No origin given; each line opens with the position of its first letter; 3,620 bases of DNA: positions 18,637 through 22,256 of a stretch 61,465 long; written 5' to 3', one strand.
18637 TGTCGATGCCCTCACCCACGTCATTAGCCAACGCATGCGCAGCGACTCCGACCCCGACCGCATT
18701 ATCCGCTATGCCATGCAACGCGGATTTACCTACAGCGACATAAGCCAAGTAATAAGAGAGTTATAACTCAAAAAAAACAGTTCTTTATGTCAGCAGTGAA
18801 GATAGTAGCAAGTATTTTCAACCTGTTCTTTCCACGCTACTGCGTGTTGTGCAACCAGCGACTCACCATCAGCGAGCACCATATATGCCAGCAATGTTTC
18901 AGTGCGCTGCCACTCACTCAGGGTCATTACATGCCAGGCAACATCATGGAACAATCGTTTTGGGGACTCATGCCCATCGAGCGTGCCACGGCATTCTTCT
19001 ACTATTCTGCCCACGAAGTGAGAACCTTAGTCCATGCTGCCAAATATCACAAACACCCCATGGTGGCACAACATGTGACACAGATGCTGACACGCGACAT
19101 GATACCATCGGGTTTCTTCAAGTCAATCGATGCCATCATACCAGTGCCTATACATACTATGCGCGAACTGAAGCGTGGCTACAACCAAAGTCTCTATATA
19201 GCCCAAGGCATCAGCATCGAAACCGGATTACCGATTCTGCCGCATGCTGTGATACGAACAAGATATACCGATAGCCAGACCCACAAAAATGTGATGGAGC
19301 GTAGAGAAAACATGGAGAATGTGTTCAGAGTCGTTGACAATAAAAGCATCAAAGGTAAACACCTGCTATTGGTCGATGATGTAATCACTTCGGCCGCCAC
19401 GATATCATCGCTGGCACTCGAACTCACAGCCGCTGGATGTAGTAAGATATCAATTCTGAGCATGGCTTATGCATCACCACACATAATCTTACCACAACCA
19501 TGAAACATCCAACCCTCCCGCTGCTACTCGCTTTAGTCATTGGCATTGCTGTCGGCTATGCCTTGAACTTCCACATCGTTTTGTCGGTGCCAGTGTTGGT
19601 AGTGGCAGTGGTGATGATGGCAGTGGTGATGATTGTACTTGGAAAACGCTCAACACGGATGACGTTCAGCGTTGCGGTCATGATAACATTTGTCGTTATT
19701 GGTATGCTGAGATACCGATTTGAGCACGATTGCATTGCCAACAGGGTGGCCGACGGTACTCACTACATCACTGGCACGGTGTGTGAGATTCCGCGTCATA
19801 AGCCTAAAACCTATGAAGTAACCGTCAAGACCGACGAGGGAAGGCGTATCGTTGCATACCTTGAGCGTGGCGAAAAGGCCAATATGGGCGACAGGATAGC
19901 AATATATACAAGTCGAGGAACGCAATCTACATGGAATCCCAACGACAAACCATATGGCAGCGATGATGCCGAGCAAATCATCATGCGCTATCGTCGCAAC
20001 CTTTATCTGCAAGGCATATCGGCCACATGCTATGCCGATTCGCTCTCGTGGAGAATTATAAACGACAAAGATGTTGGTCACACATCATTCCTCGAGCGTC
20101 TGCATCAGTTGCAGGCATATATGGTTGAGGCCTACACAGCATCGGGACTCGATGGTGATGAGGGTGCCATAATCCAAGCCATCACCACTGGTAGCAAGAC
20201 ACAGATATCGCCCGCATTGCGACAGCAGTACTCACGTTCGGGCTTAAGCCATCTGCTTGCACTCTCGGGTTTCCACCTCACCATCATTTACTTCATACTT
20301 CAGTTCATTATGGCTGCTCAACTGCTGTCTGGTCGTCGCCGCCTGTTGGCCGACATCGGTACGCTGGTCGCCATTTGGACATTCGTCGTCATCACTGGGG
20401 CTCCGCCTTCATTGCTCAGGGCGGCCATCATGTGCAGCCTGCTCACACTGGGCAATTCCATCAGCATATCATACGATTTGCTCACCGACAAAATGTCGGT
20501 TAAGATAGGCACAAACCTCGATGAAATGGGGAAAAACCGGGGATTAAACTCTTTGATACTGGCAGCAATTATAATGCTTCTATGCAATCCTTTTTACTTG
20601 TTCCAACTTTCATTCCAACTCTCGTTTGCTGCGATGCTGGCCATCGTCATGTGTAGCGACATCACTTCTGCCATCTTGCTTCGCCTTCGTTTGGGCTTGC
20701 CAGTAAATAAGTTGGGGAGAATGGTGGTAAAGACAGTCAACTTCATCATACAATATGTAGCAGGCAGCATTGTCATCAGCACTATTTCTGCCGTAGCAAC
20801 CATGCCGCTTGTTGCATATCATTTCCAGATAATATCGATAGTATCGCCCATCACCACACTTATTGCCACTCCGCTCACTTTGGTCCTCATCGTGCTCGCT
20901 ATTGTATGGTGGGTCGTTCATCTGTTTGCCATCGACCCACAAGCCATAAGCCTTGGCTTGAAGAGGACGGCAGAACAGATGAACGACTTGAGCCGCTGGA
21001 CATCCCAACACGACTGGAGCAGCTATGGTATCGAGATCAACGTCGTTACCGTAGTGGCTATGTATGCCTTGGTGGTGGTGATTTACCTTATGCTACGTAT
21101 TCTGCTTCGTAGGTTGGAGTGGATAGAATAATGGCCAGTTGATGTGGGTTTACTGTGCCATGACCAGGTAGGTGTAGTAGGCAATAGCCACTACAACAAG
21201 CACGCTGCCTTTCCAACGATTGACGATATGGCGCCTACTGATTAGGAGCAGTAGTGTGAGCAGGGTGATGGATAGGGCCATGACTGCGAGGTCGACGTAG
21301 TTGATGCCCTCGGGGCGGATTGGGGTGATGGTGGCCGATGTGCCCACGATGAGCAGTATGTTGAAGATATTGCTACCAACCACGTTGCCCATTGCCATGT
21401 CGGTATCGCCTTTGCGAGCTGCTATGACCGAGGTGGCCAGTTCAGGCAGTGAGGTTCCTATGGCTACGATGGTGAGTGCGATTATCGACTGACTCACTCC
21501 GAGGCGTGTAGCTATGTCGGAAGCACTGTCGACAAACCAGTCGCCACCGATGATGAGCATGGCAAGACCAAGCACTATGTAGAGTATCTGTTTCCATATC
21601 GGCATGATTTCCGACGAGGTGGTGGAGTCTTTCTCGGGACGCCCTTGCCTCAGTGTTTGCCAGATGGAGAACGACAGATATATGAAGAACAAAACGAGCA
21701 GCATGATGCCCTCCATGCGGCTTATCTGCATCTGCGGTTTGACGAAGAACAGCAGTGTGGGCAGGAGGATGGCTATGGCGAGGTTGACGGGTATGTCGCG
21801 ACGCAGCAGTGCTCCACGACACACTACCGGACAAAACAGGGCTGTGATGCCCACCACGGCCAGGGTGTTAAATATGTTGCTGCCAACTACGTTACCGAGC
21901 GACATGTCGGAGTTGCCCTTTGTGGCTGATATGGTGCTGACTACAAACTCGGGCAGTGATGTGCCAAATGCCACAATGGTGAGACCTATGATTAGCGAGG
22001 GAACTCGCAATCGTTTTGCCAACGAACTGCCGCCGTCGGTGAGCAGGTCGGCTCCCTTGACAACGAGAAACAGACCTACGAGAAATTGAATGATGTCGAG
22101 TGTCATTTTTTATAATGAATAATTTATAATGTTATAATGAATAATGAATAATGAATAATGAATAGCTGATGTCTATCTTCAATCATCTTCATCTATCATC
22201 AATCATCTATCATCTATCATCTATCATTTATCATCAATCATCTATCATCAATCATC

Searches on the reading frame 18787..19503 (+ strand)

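Call 7: search_protein_families(library=ncbifam, proteins=[window:18787-19503:+], max_evalue=0.001)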
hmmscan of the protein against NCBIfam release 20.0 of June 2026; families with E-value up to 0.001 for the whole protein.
window:18787-19503:+ (238 aa): 8 families
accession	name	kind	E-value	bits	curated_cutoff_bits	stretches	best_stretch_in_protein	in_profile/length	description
TIGR00201.1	comF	subfamily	1.4e-27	96.9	233.55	1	19-227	1-189/190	ComF family protein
NF008616.0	PRK11595.1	equivalog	3.5e-27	95.4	304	1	19-226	23-223/227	DNA utilization protein GntX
TIGR01203.1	HGPRTase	equivalog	2.4e-05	24.1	150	1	180-226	73-121/167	hypoxanthine phosphoribosyltransferase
NF002844.0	PRK03092.1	equivalog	0.00019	20.8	438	1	166-224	201-257/326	ribose-phosphate diphosphokinase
NF005537.0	PRK07199.1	subfamily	0.00026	20.2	322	1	179-223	200-244/301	ribose-phosphate diphosphokinase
NF002320.0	PRK01259.1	subfamily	0.0005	19.5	297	1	173-224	199-248/316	ribose-phosphate diphosphokinase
TIGR01251.1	ribP_PPkin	subfamily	0.00052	19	113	0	172-223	191-243/309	ribose-phosphate diphosphokinase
NF005592.0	PRK07322.1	subfamily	0.00073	19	143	0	179-219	109-149/180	adenine phosphoribosyltransferase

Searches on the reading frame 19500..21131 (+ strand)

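Call 7: search_protein_families(library=ncbifam, proteins=[window:19500-21131:+], max_evalue=0.001)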
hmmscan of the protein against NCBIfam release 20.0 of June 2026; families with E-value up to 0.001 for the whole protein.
window:19500-21131:+ (543 aa): 3 families
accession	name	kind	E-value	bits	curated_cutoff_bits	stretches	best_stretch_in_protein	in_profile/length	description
TIGR00361.1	ComEC_Rec2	equivalog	1.8e-15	56.2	190.05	1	212-473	119-347/663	DNA internalization-related competence protein ComEC/Rec2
TIGR00360.1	ComEC_N-term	subfamily_domain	9.6e-13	48.8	36.5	1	250-465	2-169/171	ComEC/Rec2-related protein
NF045979.1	ComEC_MAG0480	equivalog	4.7e-10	38.8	150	1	240-475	213-402/461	MAG0480 family ComEC-like protein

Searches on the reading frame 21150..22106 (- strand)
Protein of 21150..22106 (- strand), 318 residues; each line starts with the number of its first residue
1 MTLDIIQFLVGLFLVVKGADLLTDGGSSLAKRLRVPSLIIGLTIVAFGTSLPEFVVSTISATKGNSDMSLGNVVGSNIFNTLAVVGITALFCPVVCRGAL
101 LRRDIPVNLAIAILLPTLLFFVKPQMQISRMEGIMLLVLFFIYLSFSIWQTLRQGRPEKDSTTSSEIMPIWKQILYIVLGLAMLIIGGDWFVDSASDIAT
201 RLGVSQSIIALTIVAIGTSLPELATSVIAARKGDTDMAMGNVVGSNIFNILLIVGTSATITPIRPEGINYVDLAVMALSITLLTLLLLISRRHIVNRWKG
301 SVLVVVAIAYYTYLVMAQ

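Call 7: search_protein_families(library=ncbifam, proteins=[window:21150-22106:-], max_evalue=0.001)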
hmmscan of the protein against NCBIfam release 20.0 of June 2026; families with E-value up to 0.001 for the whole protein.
window:21150-22106:- (318 aa): 6 families
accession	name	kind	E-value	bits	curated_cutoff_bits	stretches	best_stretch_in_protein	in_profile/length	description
TIGR00367.1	TIGR00367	hypoth_equivalog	5.1e-73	245.9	179.65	1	4-310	4-312/312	calcium/sodium antiporter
NF008005.0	PRK10734.1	equivalog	1.4e-65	221.6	432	1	1-315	1-317/325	calcium/sodium antiporter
TIGR00927.1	2A1904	subfamily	2.1e-21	75.4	710.1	2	193-252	1067-1126/1209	K+-dependent Na+/Ca+ exchanger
TIGR00845.1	caca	equivalog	4e-17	61.3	679.85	2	178-297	758-876/921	sodium/calcium exchanger 1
TIGR00846.1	caca2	superfamily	7.6e-16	57.9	317.45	1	111-292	149-352/372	calcium/proton exchanger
TIGR00378.1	cax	equivalog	1.1e-07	31.4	211.15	1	6-282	20-317/349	calcium/proton exchanger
